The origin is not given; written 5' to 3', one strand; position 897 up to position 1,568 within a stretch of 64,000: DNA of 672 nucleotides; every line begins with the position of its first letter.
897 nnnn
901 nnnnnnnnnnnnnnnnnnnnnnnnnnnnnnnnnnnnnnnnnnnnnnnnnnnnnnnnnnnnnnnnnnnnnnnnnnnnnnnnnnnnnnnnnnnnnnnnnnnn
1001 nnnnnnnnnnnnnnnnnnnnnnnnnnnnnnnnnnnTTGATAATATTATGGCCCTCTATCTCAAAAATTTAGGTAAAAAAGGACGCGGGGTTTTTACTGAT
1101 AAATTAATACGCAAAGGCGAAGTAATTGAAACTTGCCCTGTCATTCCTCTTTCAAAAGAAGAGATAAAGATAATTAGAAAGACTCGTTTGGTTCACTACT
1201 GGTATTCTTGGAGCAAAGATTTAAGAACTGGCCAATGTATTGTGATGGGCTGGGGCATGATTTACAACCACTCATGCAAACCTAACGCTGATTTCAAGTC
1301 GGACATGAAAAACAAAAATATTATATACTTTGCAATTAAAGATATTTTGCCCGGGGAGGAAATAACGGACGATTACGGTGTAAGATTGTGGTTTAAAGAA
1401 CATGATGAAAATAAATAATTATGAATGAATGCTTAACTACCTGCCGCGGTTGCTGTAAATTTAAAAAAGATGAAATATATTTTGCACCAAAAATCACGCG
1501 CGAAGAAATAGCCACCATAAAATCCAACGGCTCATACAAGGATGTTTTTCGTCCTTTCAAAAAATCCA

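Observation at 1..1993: Three-gene cassette of a nucleotidyltransferase, a minimal SET-domain protein and a YkgJ (CxxCxxCC) protein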

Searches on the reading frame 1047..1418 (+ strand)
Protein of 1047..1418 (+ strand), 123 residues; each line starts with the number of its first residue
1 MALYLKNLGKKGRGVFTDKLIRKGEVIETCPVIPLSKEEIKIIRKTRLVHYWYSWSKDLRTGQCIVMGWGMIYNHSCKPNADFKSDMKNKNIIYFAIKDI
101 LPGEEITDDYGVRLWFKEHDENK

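Call 3: search_protein_families(library=pfam, proteins=[window:1047-1418:+], max_evalue=1)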
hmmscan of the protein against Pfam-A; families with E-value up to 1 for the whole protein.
window:1047-1418:+ (123 aa): 1 family
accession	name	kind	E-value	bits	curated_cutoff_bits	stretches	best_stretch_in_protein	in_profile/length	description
PF00856.33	SET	-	1e-18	68.1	22.4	1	12-111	1-105/105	SET domain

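Call 4: search_protein_families(library=ncbifam, proteins=[window:1047-1418:+], max_evalue=1)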
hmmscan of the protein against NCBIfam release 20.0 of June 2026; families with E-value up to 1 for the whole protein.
window:1047-1418:+ (123 aa): 0 families

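Call 6: find_encoding_contigs(protein=window:1047-1418:+, flank=10000, max_places=10)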
Protein window:1047-1418:+ (123 aa): 8 contigs read that carry it; 7 places shown.
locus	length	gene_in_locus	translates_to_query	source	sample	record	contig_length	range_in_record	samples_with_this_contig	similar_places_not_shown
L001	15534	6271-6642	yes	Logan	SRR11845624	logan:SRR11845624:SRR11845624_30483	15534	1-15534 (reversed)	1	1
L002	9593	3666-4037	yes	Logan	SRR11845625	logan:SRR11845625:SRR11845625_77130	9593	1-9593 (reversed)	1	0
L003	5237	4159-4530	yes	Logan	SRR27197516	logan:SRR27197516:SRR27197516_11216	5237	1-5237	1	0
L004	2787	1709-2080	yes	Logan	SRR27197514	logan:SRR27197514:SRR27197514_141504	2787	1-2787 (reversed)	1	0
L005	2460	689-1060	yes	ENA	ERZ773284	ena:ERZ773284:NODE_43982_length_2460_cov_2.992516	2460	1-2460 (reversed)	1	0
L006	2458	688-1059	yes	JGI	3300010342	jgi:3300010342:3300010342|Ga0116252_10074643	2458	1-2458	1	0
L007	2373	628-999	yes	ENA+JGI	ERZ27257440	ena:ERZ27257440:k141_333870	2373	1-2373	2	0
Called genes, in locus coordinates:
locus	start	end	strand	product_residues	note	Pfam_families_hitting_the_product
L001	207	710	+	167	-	-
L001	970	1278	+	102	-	-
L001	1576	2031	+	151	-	-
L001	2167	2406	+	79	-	-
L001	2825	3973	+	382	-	PF13784:Fic_N, PF02661:Fic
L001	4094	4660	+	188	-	PF13671:AAA_33, PF13238:AAA_18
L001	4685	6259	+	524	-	PF13328:HD_4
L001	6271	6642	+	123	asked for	PF00856:SET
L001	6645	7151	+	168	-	PF03692:CxxCxxCC (weak)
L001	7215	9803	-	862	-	PF00005:ABC_tran (faint), PF02463:SMC_N (faint), PF03193:RsgA_GTPase (faint), PF13175:AAA_15 (faint), PF13191:AAA_16 (faint), PF13304:AAA_21 (faint), PF13555:AAA_29 (faint), PF17760:UvrA_inter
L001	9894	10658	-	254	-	-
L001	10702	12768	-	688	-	PF04851:ResIII, PF17757:UvrB_inter, PF27431:UvrB_3rd, PF00271:Helicase_C, PF12344:UvrB, PF02151:UVR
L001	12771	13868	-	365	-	PF01098:FTSW_RODA_SPOVE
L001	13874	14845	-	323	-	-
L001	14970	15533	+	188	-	?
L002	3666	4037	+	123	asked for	PF00856:SET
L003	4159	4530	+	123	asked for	PF00856:SET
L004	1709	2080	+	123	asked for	PF00856:SET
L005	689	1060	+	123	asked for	PF00856:SET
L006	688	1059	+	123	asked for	PF00856:SET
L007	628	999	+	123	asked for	PF00856:SET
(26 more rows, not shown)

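Call 7: find_homologous_proteins(query=window:1047-1415:+)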
Query window:1047-1415:+ (123 aa): 18 proteins with E <= 0.001 among 28 candidates.
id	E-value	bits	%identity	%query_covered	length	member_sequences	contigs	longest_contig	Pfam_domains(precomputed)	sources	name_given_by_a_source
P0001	2.0e-80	285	100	100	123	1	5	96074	PF00856.34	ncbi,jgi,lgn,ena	-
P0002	5.5e-52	193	73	95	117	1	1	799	PF00856.34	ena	-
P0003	3.4e-39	151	57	94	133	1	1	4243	PF00856.34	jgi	jgi:uncharacterized protein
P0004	1.9e-22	97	48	85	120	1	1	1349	PF00856.34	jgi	jgi:SET domain-containing protein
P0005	1.1e-21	95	45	89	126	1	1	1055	PF00856.34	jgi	jgi:hypothetical protein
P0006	8.4e-20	89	41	94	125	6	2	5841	PF00856.34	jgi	jgi:SET domain-containing protein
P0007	3.6e-17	80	40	93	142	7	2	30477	PF00856.34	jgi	-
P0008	4.4e-17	80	45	80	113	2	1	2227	PF00856.34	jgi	-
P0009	4.7e-17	80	39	89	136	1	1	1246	PF00856.34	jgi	jgi:hypothetical protein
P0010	3.8e-16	77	41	88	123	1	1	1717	PF00856.34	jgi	jgi:hypothetical protein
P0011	7.6e-16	76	39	94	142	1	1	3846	PF00856.34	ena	-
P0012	1.9e-15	75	42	85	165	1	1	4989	PF00856.34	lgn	-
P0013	2.1e-15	75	42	93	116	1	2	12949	PF00856.34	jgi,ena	-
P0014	2.3e-15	74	39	89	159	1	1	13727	PF00856.34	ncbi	-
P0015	1.3e-14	72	42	89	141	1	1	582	PF00856.34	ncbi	-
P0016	1.7e-10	59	40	82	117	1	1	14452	PF00856.34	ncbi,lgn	-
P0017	9.7e-6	43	40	61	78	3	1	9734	PF00856.34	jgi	jgi:hypothetical protein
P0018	4.7e-4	38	35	81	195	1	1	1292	PF00856.34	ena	-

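Call 8: search_protein_families(library=pfam, proteins=[L001:4685-6259:+, L001:4094-4660:+, L001:2825-3973:+, L001:2167-2406:+, L001:1576-2031:+, L001:970-1278:+, L001:207-710:+], max_evalue=1)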
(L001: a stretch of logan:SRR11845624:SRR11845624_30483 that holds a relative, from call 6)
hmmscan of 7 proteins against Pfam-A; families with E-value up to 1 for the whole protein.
L001:4685-6259:+ (524 aa): 4 families
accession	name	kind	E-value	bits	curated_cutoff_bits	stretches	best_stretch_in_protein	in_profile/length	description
PF13328.12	HD_4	-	7.2e-09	36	27.2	1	42-100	1-55/156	HD domain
PF01966.28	HD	-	0.0001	23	22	1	68-161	10-90/116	HD domain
PF18449.8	Endotoxin_C2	-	0.015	16.3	30.7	0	427-464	14-51/63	Pesticidal crystal protein Cry1Aa, domain IV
PF01909.29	NTP_transf_2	-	0.091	13.6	21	1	363-408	2-44/93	Nucleotidyltransferase domain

L001:4094-4660:+ (188 aa): 26 families (the best 25 are shown)
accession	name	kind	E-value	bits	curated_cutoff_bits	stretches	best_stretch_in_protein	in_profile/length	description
PF13671.12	AAA_33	-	7.4e-13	49.4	27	1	6-143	1-136/143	AAA domain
PF13238.12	AAA_18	-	3.3e-09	37.7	29.4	1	7-134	1-121/128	AAA domain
PF13189.12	Cytidylate_kin2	-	0.0003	21.5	28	1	7-56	2-49/176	Cytidylate kinase-like family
PF00004.35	AAA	-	0.00038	21.3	21.2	1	7-33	1-27/131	ATPase family associated with various cellular activities (AAA)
PF13521.12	AAA_28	-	0.0004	21.1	27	1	7-33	2-28/164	AAA domain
PF08433.16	KTI12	-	0.0004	20.4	22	1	5-29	2-26/271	Chromatin associated protein KTI12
PF13207.12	AAA_17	-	0.00045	20.9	27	1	10-33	1-24/136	AAA domain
PF20720.3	nSTAND3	-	0.00066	19.8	27.2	1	5-29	18-42/155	Novel STAND NTPase 3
PF01202.28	SKI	-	0.00095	19.8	22.1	1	13-38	1-26/159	Shikimate kinase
PF13401.12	AAA_22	-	0.00097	19.9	27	1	5-28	6-29/130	AAA domain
PF03266.21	NTPase_1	-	0.0058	16.9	23.9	1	7-28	2-23/168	NTPase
PF09848.15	SLFN-g3_helicase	-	0.026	14.2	24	1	6-28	3-25/354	Schlafen group 3, DNA/RNA helicase domain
PF13191.12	AAA_16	-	0.029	15.3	32.6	1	5-29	25-49/167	AAA ATPase domain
PF13604.12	AAA_30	-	0.035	14.3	27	1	5-27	19-41/191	AAA domain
PF13173.12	AAA_14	-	0.04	14.4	27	1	6-47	4-41/129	AAA domain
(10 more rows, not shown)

L001:2825-3973:+ (382 aa): 2 families
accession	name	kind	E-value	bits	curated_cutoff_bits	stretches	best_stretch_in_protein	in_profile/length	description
PF13784.11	Fic_N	-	1.3e-21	76.8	26.7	1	37-117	1-81/82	Fic/DOC family N-terminal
PF02661.23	Fic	-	1.1e-20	74.7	24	1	129-231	4-93/93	Fic/DOC family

L001:2167-2406:+ (79 aa): 1 family
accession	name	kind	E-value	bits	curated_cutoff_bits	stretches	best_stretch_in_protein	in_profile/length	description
PF06949.16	DUF1292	-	0.0084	17.4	24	1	26-62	4-42/75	Protein of unknown function (DUF1292)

L001:1576-2031:+ (151 aa): 0 families

L001:970-1278:+ (102 aa): 0 families

L001:207-710:+ (167 aa): 3 families
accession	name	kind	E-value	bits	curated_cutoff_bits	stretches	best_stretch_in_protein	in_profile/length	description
PF18933.6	PsbP_2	-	0.00059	20.3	27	1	8-71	3-69/184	PsbP-like protein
PF22852.1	SoxE_N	-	0.034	14.4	27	1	2-28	4-30/48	Sulfocyanin, N-terminal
PF11100.13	TrbE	-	0.058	14.1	25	1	9-38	6-36/66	Conjugal transfer protein TrbE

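Call 10: find_homologous_proteins(query=L001:4685-6256:+)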
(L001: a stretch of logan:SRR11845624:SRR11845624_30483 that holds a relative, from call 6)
Query L001:4685-6256:+ (524 aa): 17 proteins with E <= 0.001 among 8000 candidates.
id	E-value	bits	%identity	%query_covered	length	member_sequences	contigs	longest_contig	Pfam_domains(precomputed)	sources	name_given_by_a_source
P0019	0.0e+0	1148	100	100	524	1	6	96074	PF13328.13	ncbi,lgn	-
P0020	1.8e-100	356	64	52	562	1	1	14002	PF13328.13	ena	-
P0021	4.2e-90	321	62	48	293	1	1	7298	PF13328.13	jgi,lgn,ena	-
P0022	2.9e-62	230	45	46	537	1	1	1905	PF13328.13,PF01966.29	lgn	-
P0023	1.2e-60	224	54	41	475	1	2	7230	PF13328.13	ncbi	-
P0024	2.4e-60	223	43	48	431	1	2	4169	-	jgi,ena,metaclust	metaclust:\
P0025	6.5e-55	205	44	45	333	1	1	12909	-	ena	-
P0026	1.0e-42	165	39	48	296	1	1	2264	PF13328.13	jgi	-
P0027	7.6e-29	119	42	41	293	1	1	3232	PF13328.13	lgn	-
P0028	1.3e-23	102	40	38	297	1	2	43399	PF13328.13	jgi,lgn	jgi:(p)ppGpp synthase/HD superfamily hydrolase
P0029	2.4e-21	95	36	46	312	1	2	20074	PF13328.13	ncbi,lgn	-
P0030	5.8e-20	90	39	37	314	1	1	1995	PF13328.13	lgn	-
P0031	2.1e-5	42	38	17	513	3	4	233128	PF04607.24,PF13328.13,PF02824.28,PF01966.29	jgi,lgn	jgi:RelA/SpoT family (p)ppGpp synthetase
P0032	1.4e-4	39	50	13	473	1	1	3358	PF04607.24,PF13328.13,PF01966.29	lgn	-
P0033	3.5e-4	38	46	12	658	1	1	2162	PF04607.24,PF13328.13,PF02824.28,PF01966.29,PF13291.13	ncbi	-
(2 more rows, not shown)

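Call 17: find_encoding_contigs(protein=P0003, flank=8000, max_places=3)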
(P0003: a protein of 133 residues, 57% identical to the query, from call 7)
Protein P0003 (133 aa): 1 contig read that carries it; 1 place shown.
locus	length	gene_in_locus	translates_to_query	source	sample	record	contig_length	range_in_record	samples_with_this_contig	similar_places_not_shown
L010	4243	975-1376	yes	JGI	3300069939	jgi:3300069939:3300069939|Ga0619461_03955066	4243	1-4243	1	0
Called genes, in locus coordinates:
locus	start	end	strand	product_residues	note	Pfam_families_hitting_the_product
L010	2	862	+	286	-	?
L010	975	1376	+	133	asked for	PF00856:SET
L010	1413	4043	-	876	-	PF06452:CBM9_1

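Call 18: find_encoding_contigs(protein=P0020, flank=8000, max_places=3)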
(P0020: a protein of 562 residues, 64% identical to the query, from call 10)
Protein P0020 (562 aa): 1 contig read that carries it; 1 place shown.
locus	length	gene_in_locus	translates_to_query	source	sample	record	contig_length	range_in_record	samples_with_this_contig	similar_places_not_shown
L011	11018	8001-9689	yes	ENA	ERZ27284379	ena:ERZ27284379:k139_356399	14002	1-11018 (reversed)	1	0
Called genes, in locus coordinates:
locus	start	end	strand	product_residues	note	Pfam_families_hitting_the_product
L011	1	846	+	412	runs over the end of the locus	PF28597:T2SSF_N, PF00482:T2SSF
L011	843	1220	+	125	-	-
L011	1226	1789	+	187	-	-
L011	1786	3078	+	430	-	-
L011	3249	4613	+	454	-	-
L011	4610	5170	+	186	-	-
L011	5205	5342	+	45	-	-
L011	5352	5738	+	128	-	PF07963:N_methyl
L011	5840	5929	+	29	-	-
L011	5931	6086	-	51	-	-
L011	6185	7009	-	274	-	PF13495:Phage_int_SAM_4, PF02899:Phage_int_SAM_1 (weak), PF00589:Phage_integrase, PF22823:MrpR_C_cat (weak)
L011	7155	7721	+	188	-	PF00561:Abhydrolase_1, PF06821:Ser_hydrolase, PF12697:Abhydrolase_6 (faint)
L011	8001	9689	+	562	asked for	PF13328:HD_4 (weak)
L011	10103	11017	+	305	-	?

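Call 20: list_cluster_members(proteins=[P0001, P0019, P0036])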
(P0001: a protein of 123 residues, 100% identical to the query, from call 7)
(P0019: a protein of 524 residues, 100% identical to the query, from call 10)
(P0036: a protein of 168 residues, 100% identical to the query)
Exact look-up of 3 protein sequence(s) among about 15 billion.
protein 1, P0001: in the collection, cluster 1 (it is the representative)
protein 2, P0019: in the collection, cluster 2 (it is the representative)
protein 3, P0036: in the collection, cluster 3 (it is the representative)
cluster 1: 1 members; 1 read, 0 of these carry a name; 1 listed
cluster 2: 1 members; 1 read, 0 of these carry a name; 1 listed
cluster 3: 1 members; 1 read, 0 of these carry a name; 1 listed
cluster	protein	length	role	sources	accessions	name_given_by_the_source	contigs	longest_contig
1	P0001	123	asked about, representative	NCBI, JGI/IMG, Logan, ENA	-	-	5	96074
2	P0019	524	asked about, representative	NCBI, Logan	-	-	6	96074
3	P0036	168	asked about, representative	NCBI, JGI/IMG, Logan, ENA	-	-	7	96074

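Call 22: find_related_loci(query=A1, collection=genome_contigs, flank=6000)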
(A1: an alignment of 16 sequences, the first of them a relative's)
Query A1 (123 aa) in genome_contigs; peptide patterns used: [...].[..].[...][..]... (x = any residue, [..] = any of these).
600 stretches matched a pattern (row limit reached: there are more); 596 encode a relative of the query (tblastn E <= 1e-3); the best 80 are kept; 80 distinct loci.
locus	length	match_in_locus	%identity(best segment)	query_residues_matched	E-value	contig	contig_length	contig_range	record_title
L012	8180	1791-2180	42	3-121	8e-30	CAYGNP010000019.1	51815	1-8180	MAG TPA_asm: uncultured Micavibrio sp. isolate ERP117304_co1_101 genome assembly, contig: NODE_765_length_51815_cov_24.4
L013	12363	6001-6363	44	1-117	7e-29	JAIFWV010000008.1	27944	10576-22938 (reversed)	MAG: Candidatus Doudnabacteria bacterium isolate viral-cat_48_13 PAFVLPS_2018_scaffold_8095, whole genome shotgun sequen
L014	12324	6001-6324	47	2-110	6e-29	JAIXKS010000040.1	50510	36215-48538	MAG: Chitinophagales bacterium isolate UW1SPNA035 one-stage_bin035_NODE_760, whole genome shotgun sequence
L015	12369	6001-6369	43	5-122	2e-28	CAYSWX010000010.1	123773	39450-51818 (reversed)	MAG TPA_asm: uncultured Methanosarcinales archaeon isolate binchicken_co152_168 genome assembly, contig: NODE_156_length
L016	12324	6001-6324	48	3-111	2e-28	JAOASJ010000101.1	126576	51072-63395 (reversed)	MAG: Bacteroidia bacterium isolate AF21_PE0_C1_S1_36_31 C1_S1_55_length_126576_cov_20, whole genome shotgun sequence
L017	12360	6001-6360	43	3-118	2e-28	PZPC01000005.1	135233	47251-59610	MAG: Bacteroidetes bacterium isolate Spr20G08_bin78 NODE_36_length_135233_cov_206.44, whole genome shotgun sequence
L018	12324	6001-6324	49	3-111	6e-29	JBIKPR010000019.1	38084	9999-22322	MAG: Bacteroidia bacterium isolate ME2015-05-02_3300035682_group6_bin77 Rohwer_bin1030_scaffold_367_c1, whole genome sho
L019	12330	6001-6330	43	1-111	4e-28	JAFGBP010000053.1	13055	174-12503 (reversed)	MAG: Candidatus Woesearchaeota archaeon isolate Zod_Metabat.1039 k87_9456659, whole genome shotgun sequence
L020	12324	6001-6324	47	1-110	1e-27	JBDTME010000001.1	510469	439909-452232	MAG: Patescibacteria group bacterium isolate cluster3_bin.119 NODE_5_length_510469_cov_14.881851, whole genome shotgun s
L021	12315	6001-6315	48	5-110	1e-27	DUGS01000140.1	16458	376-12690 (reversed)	MAG TPA_asm: Methanosarcina sp. isolate UBA10923 contig_589, whole genome shotgun sequence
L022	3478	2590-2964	44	1-120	1e-27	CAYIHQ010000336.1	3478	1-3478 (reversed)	MAG TPA_asm: uncultured Ignavibacteriaceae bacterium isolate ERP119705_co22_105 genome assembly, contig: NODE_20484_leng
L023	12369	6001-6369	40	1-117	9e-28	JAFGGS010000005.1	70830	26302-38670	MAG: Candidatus Woesearchaeota archaeon isolate Zod_Metabat.140 k87_3069221, whole genome shotgun sequence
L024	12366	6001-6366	42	2-118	3e-27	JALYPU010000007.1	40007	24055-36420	MAG: Bacteroidota bacterium isolate MDV bin45 SD1454-56_k127_1571150, whole genome shotgun sequence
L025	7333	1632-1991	46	2-116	2e-27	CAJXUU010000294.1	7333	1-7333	MAG TPA_asm: uncultured Saprospirales bacterium isolate SRR3933377_bin.16_MetaBAT_v2.12.1_MAG genome assembly, contig: N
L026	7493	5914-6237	45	3-111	3e-27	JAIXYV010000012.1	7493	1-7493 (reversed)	MAG: Bacteroidetes bacterium isolate D8_MAG_00028 pond_D8_MAG_00028_000000000048, whole genome shotgun sequence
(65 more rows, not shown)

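Call 28: search_protein_families(library=pfam, alignment_id=A2, max_evalue=0.001)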
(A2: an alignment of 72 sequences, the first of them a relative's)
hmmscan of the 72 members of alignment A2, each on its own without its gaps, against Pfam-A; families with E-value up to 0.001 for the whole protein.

A. member 1, L012:2180-3196:+ (339 aa): 3 families
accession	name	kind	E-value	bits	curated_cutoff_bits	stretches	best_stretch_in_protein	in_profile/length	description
PF07478.18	Dala_Dala_lig_C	-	1.5e-23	83.8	24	1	119-320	2-204/204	D-ala D-ala ligase C-terminus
PF01071.24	GARS_A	-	0.00016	22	27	1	111-211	2-107/194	Phosphoribosylglycinamide synthetase, ATP-grasp (A) domain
PF02222.28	ATP-grasp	-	0.00069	19.7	27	0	119-194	3-77/179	ATP-grasp domain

B. families by the number of members that match (of 72 scanned): 112 families (the first 25 are shown)
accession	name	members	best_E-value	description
PF09360.15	zf-CDGSH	3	2.3e-34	Iron-binding zinc finger CDGSH type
PF06902.16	Fer4_19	3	3.3e-27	Divergent 4Fe-4S mono-cluster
PF00291.31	PALP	2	1.6e-72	Pyridoxal-phosphate dependent enzyme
PF00534.26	Glycos_transf_1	2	1.1e-27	Glycosyl transferases group 1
PF13692.12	Glyco_trans_1_4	2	3.8e-24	Glycosyl transferases group 1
PF19051.5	GFO_IDH_MocA_C2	2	4.5e-24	Oxidoreductase family, C-terminal alpha/beta domain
PF14054.11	DUF4249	2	3.8e-22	Domain of unknown function (DUF4249)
PF07719.23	TPR_2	2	8.4e-20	Tetratricopeptide repeat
PF23477.1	zf_Tbcl_2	2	1.6e-19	Probable treble clef zinc finger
PF00515.34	TPR_1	2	2.8e-19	Tetratricopeptide repeat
PF01408.29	GFO_IDH_MocA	2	1.1e-17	Oxidoreductase family, NAD-binding Rossmann fold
PF22725.1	GFO_IDH_MocA_C3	2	5.1e-15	GFO/IDH/MocA C-terminal domain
PF13181.12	TPR_8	2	4.5e-12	Tetratricopeptide repeat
PF08245.18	Mur_ligase_M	2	1.5e-11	Mur ligase middle domain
PF01071.24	GARS_A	2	1.1e-10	Phosphoribosylglycinamide synthetase, ATP-grasp (A) domain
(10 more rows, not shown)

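Call 29: search_protein_families(library=pfam, alignment_id=A3, max_evalue=0.001)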
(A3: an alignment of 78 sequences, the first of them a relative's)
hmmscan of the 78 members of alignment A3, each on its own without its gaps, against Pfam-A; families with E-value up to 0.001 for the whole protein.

A. member 1, L012:273-1670:+ (466 aa): 3 families
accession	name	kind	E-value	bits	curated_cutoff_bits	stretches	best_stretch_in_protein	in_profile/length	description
PF12544.13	LAM_C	-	1.3e-21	77.5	26.7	1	383-442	1-60/127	Lysine-2,3-aminomutase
PF04055.27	Radical_SAM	-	9.2e-13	49.1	29.5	1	190-339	3-157/166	Radical SAM superfamily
PF19238.5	Radical_SAM_2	-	0.00077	19.6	26.7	0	291-347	75-139/151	Radical SAM-like domain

B. families by the number of members that match (of 78 scanned): 51 families (the first 25 are shown)
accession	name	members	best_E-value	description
PF00892.27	EamA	14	7.1e-38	EamA-like transporter family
PF13520.12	AA_permease_2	9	5.4e-30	Amino acid permease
PF00324.27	AA_permease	9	1.2e-22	Amino acid permease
PF13793.12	Pribosyltran_N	5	2.8e-49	N-terminal domain of ribose phosphate pyrophosphokinase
PF14572.12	Pribosyl_synth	5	2.8e-24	Phosphoribosyl synthetase-associated domain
PF00156.33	Pribosyltran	5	1.1e-18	Phosphoribosyl transferase domain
PF13673.13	Acetyltransf_10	4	1.6e-12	Acetyltransferase (GNAT) domain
PF00583.31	Acetyltransf_1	4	2.5e-11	Acetyltransferase (GNAT) family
PF10639.15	TMEM234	4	1.6e-09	Putative transmembrane family 234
PF13508.13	Acetyltransf_7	4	1.8e-09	Acetyltransferase (GNAT) domain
PF00152.25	tRNA-synt_2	3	2.6e-57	tRNA synthetases class II (D, K and N)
PF00702.32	Hydrolase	3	1.5e-27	haloacid dehalogenase-like hydrolase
PF01098.24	FTSW_RODA_SPOVE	2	8.7e-70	Cell cycle protein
PF00122.25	E1-E2_ATPase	2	2.4e-52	E1-E2 ATPase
PF06418.20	CTP_synth_N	1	4.9e-109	CTP synthase N-terminus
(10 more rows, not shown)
